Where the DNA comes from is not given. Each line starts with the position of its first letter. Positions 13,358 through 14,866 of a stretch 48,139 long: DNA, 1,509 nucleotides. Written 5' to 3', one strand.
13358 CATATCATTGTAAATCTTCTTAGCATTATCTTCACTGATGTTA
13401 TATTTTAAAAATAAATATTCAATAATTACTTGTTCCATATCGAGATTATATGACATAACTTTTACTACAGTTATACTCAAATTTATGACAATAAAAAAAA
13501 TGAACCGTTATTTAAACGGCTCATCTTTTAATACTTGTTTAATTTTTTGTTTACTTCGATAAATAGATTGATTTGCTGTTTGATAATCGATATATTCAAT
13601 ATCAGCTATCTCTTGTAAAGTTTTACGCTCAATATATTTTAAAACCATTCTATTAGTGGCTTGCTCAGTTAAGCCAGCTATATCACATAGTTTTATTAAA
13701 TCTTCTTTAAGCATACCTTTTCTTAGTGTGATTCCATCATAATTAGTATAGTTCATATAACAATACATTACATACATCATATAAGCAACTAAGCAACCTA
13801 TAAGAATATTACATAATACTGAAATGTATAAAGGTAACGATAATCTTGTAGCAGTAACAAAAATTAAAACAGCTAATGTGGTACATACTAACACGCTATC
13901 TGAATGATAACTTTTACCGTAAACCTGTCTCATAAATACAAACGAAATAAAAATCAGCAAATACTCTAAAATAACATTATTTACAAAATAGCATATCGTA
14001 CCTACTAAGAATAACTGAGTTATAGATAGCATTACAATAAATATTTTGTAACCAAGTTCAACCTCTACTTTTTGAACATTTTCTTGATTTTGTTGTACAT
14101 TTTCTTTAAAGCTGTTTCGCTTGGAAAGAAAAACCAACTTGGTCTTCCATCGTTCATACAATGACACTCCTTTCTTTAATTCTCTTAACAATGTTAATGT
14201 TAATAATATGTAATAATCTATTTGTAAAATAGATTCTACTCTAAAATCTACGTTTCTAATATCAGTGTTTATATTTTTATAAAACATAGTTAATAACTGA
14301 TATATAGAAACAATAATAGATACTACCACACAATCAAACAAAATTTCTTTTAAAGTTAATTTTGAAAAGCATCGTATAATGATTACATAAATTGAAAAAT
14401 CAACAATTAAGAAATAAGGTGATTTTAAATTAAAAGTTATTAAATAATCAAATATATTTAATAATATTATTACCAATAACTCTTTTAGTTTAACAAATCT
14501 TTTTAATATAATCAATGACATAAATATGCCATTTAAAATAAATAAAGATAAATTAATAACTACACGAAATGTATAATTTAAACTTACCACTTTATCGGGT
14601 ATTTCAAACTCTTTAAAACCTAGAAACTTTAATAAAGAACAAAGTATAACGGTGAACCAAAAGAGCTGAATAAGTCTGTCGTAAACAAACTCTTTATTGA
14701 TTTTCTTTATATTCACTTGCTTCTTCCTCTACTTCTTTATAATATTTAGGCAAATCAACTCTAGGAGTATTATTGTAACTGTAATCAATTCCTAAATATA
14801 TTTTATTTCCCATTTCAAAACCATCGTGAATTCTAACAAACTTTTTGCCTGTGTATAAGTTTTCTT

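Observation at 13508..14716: Polytopic (~10 TM) membrane domain fused to a sigma-70 region-4 HTH, encoded between fibre and cassette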

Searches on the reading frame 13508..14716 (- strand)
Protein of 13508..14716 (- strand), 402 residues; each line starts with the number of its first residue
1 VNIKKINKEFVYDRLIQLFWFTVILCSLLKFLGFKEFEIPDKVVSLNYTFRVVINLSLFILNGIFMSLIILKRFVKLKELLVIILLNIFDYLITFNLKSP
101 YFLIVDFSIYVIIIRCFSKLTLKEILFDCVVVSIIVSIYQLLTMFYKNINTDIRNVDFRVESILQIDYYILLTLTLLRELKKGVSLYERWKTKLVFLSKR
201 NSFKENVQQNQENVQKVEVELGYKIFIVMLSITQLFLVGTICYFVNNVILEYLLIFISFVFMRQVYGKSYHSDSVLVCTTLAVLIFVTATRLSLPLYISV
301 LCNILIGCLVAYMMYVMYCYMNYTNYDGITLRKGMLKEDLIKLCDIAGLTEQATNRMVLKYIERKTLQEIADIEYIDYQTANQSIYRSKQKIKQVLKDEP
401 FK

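Call 3: search_protein_families(library=pfam, proteins=[window:13508-14716:-], max_evalue=10)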
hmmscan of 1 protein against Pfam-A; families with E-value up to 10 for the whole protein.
window:13508-14716:- (402 aa): 3 families
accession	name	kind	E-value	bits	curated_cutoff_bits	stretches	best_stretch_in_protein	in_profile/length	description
PF04647.20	AgrB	-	2.9e-07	30.4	23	1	213-320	12-122/185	Accessory gene regulator B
PF08281.18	Sigma70_r4_2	-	0.016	15.3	25.7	1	357-392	19-54/54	Sigma-70, region 4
PF18422.6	TNFR_16_TM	-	3.2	8.5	25.6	1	294-314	7-26/38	Tumor necrosis factor receptor member 16 trans-membrane domain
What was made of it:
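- On AgrB family (PF04647): 30.4 bits against a cut-off of 23, E 2.9e-7, aa 213-320 on profile positions 12-122 of 185 (call 3). Profile positions 123-185 are unmatched (call 3).
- Checked: C-terminal HTH: It matches Pfam Sigma70_r4_2 below threshold (E 0.016, call 3).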

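Call 4: search_protein_families(library=phrogs, proteins=[window:13508-14716:-], max_evalue=1)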
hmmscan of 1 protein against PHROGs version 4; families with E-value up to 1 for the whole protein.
window:13508-14716:- (402 aa): 3 families
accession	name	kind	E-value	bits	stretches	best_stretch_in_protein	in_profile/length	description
phrog_3512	-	transcription regulation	0.0037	18.5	1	339-398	56-115/130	sigma factor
phrog_1740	-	transcription regulation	0.0081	15.7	1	346-399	166-219/567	RNA polymerase sigma factor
phrog_20620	-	head and packaging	0.082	14.4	0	340-372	51-83/89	terminase small subunit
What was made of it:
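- There was no match to holin families (calls 3, 4).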

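Call 6: search_dna_similar(query=window:13508-14716:-, collection=phages, mode=protein, max_rows=40, max_evalue=0.001)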
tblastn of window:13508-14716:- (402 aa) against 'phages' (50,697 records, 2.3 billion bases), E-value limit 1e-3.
No match.

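Call 7: search_protein_families(library=ncbifam, proteins=[window:13508-14716:-], max_evalue=10)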
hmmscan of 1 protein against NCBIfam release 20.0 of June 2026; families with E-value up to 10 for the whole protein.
window:13508-14716:- (402 aa): 6 families
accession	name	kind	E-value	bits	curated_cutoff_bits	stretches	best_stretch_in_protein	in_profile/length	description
TIGR02937.1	sigma70-ECF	superfamily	0.00016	21.4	42.9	1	346-395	115-164/165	sigma-70 family RNA polymerase sigma factor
NF007223.0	PRK09641.1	equivalog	0.00043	20.2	209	1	345-398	133-186/187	RNA polymerase sigma factor SigW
NF007224.0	PRK09642.1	equivalog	0.00046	20.2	212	1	348-401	106-159/160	RNA polymerase sigma factor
TIGR02948.1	SigW_bacill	equivalog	0.0049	17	243.1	1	345-397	133-185/187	RNA polymerase sigma factor SigW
NF053879.1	RNAPolSigSigVBac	equivalog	0.016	14.9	190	1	348-399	107-158/160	RNA polymerase sigma factor SigV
NF058625.1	sigma_PG0214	equivalog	0.031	14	130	1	346-397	111-162/170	GFO_1088 family ECF-type sigma factor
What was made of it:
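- On Sigma-70 family sigma factor: HMM matches to the region-4 end of ECF sigma models are below threshold (calls 3, 7). No region-2 match was found in this protein (calls 3, 7).
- Checked: It matches the region-4 end of NCBIfam sigma70-ECF (E 1.6e-4, call 7) and PHROG sigma factors (call 4).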

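Call 8: find_homologous_proteins(query=window:13508-14716:-, max_evalue=0.001)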
Query window:13508-14716:- (402 aa): 61 proteins with E <= 0.001 among 5410 candidates.
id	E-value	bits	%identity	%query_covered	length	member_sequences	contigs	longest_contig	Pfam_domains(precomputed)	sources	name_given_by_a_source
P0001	2.9e-244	828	97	100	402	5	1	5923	-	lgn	-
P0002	1.5e-174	599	74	100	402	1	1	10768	-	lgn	-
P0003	5.8e-127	442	55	98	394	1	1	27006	-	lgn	-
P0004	4.4e-121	423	55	91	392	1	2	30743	-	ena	-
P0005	1.1e-119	418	52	98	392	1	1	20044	-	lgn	-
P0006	5.2e-118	413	54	97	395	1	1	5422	-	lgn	-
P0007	6.5e-118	412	52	97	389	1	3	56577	-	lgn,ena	-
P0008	4.0e-111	390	49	98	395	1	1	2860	-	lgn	-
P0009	1.6e-108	381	51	97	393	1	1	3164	PF04647.21,PF08281.19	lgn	-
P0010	4.1e-108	380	52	91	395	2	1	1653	-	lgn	-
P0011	2.5e-106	374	50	95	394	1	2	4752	PF04647.21,PF08281.19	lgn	-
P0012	2.3e-105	371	50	95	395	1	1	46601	PF04647.21,PF08281.19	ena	-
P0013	6.0e-101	356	48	91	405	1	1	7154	-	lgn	-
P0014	2.9e-98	348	50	92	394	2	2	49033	-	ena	-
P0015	3.2e-98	347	47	93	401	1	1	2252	-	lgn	-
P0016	3.9e-97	344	48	98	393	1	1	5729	PF04647.21,PF08281.19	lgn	-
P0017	8.5e-97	343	47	98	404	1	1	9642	-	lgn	-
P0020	4.5e-96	340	65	60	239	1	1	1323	PF04647.21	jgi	jgi:hypothetical protein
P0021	6.8e-96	340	49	92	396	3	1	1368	PF04647.21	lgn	-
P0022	3.1e-95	338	49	92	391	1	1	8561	PF04647.21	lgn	-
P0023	1.3e-94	336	45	98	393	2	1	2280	PF04647.21,PF08281.19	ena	-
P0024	6.2e-88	314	45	91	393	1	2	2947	PF04647.21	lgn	-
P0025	4.5e-87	311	46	93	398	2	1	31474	PF04647.21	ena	-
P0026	2.0e-86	309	46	94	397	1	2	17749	PF04647.21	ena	-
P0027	5.0e-86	307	43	98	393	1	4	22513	PF04647.21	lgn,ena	-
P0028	1.2e-85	306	45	94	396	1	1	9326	PF04647.21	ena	-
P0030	1.8e-84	302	44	94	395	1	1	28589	PF04647.21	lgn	-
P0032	8.4e-83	297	44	91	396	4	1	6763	PF04647.21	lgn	-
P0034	5.1e-82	294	43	92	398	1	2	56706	-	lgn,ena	-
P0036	1.6e-80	289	43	98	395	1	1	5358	PF04647.21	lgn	-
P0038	2.8e-80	288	43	91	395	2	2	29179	PF04647.21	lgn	-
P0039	1.1e-79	286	42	91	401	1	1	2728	PF04647.21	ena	-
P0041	4.4e-79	284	41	92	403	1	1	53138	PF04647.21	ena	-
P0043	3.1e-78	282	42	96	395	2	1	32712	PF04647.21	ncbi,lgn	-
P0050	3.3e-76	275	42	97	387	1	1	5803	PF04647.21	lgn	-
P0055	2.2e-67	246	44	78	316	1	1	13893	PF04647.21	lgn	-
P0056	5.6e-63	231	41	76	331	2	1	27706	PF04647.21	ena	-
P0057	1.0e-62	231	37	91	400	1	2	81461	PF04647.21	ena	-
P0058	5.3e-60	222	40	95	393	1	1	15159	PF04647.21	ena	-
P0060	6.9e-59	218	39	95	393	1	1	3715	PF04647.21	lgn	-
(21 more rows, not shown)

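Call 12: search_solved_structures(query=A1, max_evalue=10, show_alignments=2)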
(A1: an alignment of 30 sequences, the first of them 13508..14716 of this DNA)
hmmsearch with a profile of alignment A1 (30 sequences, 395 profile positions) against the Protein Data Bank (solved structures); distinct sequences matched with E-value up to 10: 7.
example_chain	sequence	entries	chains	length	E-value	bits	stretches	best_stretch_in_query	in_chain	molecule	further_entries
8vd6_A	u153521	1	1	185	0.0094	18.1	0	358-386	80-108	CAP REPEAT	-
8jzt_A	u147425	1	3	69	0.29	13.2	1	349-394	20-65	RNA polymerase sigma factor SigF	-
2h1k_A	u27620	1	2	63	0.89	11.6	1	342-393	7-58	Pancreatic and duodenal homeobox 1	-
4y13_A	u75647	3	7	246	1.5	10.8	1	336-394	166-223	Transcriptional regulator of ftsQAZ gene cluster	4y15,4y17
3zob_A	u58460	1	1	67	1.5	10.8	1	344-395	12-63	HOMEOBOX PROTEIN ENGRAILED-2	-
4lfu_A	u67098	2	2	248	1.5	10.8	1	336-394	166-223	Regulatory protein SdiA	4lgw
1b72_A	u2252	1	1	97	2.4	10.1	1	343-392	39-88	PROTEIN (HOMEOBOX PROTEIN HOX-B1)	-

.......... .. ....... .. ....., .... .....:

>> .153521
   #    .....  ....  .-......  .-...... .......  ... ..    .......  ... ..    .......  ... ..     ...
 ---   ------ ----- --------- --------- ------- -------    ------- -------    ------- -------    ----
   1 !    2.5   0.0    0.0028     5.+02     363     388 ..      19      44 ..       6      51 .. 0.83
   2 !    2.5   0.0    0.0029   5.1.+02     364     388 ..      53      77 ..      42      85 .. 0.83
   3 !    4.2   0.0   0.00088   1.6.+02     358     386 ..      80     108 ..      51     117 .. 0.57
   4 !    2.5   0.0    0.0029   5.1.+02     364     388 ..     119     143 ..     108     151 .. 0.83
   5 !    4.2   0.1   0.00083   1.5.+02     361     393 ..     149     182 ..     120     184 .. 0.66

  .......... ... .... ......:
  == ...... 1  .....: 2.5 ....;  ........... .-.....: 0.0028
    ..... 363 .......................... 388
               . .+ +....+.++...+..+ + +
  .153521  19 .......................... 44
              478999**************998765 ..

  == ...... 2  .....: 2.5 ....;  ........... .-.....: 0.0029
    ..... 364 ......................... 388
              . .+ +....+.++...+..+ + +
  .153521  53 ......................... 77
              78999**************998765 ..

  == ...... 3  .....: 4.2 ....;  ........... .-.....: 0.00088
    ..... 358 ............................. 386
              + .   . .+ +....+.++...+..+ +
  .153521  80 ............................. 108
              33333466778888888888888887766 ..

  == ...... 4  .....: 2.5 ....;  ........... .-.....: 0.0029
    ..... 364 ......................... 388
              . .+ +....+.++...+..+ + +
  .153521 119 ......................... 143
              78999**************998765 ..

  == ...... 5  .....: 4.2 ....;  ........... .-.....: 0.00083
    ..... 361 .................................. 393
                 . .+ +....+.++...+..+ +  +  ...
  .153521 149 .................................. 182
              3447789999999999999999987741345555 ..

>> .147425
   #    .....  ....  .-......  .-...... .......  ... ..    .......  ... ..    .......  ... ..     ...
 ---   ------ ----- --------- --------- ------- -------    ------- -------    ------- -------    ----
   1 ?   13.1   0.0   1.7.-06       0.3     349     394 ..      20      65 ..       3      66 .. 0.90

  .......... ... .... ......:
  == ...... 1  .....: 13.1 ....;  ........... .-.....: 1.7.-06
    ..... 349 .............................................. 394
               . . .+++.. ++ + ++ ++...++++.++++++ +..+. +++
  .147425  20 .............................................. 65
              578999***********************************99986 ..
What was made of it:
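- Weak PDB sequence matches to homeodomains appeared (call 12).
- Tried and rejected: Solved structures: A PDB sequence search with the family profile found no AgrB structure and only weak HTH hits (call 12).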

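Call 13: search_protein_families(library=pfam, alignment_id=A1, max_evalue=0.01)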
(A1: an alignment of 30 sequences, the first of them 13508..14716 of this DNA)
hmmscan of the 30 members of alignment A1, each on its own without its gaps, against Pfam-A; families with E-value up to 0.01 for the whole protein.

A. member 1, window:13508-14716:- (402 aa): 1 family
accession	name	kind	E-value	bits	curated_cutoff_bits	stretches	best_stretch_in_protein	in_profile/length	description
PF04647.20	AgrB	-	2.9e-07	30.4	23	1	213-320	12-122/185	Accessory gene regulator B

B. families by the number of members that match (of 30 scanned): 3 families
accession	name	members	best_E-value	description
PF04647.20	AgrB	29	3.8e-10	Accessory gene regulator B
PF04545.22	Sigma70_r4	9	0.00022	Sigma-70, region 4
PF08281.18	Sigma70_r4_2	6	3.9e-07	Sigma-70, region 4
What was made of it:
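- On Sigma-70 family sigma factor: 9 of 30 relatives match Sigma70_r4 and 6 of 30 match r4_2 (call 13).
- Checked: Across relatives, 9 of 30 match Sigma70_r4 and 6 of 30 match r4_2, best E 3.9e-7 (call 13).
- AgrB homology: The Pfam AgrB match is above the curated cut-off (call 3), and 29 of 30 relatives match (call 13).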

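Call 14: find_encoding_contigs(protein=P0007, flank=6000, max_places=2)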
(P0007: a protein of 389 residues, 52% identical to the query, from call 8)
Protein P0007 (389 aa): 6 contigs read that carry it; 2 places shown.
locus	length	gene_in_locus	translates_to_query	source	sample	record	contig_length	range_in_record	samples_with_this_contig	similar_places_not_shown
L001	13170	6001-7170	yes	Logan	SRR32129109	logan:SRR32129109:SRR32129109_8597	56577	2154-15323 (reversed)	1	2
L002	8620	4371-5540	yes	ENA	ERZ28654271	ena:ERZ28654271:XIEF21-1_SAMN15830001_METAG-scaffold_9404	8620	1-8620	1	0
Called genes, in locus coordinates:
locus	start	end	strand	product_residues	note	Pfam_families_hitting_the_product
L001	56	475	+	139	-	-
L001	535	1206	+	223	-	-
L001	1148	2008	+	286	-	-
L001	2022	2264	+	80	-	-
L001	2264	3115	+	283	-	-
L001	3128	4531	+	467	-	-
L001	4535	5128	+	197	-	-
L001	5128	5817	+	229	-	PF13306:LRR_5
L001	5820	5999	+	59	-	-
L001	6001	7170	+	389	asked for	-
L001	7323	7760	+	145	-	-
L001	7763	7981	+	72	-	-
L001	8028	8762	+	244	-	-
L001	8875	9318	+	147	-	-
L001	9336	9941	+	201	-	-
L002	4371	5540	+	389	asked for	-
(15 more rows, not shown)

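Call 15: find_encoding_contigs(protein=P0041, flank=6000, max_places=2)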
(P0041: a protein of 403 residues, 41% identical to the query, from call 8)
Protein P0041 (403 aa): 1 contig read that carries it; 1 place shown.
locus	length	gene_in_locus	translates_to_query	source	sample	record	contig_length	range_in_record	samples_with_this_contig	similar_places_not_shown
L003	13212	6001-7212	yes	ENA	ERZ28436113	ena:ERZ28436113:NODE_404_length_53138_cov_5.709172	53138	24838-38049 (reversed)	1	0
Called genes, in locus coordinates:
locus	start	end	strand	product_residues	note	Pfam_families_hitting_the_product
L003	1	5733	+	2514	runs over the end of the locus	PF09479:Flg_new, PF13306:LRR_5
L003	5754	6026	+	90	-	-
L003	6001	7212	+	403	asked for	PF04647:AgrB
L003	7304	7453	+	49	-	-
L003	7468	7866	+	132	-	-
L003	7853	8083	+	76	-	-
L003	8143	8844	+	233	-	-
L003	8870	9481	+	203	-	-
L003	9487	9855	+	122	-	-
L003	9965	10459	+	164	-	-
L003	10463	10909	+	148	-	-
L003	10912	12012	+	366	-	-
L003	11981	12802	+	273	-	-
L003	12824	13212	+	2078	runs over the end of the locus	-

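Call 16: find_encoding_contigs(protein=P0057, flank=6000, max_places=2)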
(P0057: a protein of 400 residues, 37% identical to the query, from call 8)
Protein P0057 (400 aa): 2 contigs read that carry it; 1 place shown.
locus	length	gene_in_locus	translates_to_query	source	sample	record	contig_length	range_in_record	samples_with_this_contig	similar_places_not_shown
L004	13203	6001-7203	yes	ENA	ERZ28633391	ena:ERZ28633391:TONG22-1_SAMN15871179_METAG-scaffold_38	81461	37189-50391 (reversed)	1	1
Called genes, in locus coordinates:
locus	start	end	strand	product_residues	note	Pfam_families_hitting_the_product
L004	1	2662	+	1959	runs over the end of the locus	PF13306:LRR_5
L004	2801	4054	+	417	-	-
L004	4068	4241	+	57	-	-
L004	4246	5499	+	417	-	-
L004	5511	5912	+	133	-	-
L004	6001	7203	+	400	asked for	PF04647:AgrB (weak)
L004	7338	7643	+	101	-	-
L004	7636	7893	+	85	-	-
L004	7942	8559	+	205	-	-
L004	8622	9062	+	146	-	-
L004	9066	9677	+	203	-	-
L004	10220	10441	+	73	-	-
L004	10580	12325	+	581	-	-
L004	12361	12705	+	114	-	-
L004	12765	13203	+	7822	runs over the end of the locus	-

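Call 30: predict_structure(alignment_id=A1)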
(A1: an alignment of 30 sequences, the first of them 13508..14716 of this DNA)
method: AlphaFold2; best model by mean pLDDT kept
length: 402 residues; sequences in the alignment: 30
mean_pLDDT: 75.3   pTM: 0.64
mean pLDDT of the five models: 75.3, 68.2, 67.8, 65.2, 63.4
residues with pLDDT >= 90: 19; 70-90: 269; 50-70: 81; < 50: 33
segments of 3 or more residues with pLDDT < 50: 1-3, 199-220, 269-273
pLDDT, mean of each block of 10 residues (from residue 1): 61 84 84 81 71 84 86 85 89 74 83 86 86 84 80 59 79 80 64 54 41 45 62 72 77 78 63 52 75 81 83 73 65 82 87 91 89 90 88 72 47
secondary structure, 60 per line:
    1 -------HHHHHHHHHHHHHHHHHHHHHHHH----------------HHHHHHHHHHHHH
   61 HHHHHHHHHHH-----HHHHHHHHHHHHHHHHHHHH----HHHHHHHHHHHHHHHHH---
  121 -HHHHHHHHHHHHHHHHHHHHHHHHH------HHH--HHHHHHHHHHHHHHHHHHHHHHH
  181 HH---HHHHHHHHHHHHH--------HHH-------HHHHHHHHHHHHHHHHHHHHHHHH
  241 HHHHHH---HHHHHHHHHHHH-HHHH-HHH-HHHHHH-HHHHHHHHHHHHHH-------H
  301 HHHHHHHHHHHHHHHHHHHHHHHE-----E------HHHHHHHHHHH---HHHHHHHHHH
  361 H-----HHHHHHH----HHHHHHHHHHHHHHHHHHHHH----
elements in order: H8-31 H48-71 H77-96 H101-117 H122-146 H158-182 H186-198 H217-246 H250-261 H263-266 H272-277 H279-292 H300-323 H337-347 H351-361 H367-373 H378-398
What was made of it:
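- The model's confidence is low around the catalytic loop (call 30).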

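Call 32: search_protein_representatives(alignment_id=A1)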
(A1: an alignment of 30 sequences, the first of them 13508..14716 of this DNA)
Query: 30 sequences, 395 profile positions. Proteins with E-value up to 0.001 (for the whole library): 637; up to 1e-10: 236; up to 1e-30: 30. The best 150 are listed.
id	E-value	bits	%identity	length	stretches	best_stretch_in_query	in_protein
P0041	6.5e-164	561.9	-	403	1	3-393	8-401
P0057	1.9e-152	524.2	-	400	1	2-393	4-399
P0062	4.7e-140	483.4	-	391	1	8-394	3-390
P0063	2.3e-137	474.5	-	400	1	3-394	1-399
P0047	2.6e-133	461.1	-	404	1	3-394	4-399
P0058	1.5e-127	442.2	-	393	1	4-389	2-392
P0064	2.4e-122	425.0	-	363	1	39-393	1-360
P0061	4.0e-110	384.8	-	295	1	11-294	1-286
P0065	1.7e-100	353.1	-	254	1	138-394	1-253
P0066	3.7e-100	352.0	-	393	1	9-390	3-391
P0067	1.2e-88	314.1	-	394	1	10-391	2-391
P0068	2.4e-83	296.6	-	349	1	66-392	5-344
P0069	2.1e-80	287.0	-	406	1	7-394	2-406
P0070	1.3e-77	277.7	-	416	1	9-394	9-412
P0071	1.2e-73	264.7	-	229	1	11-236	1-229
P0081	3.5e-35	138.0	-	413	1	6-393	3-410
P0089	1.4e-28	116.4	-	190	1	224-394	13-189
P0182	5.6e-16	74.8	-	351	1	12-327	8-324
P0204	6.0e-15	71.4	-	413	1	6-325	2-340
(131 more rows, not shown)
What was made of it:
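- Checked: Representative clusters number 637 at E<=1e-3 (call 32).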
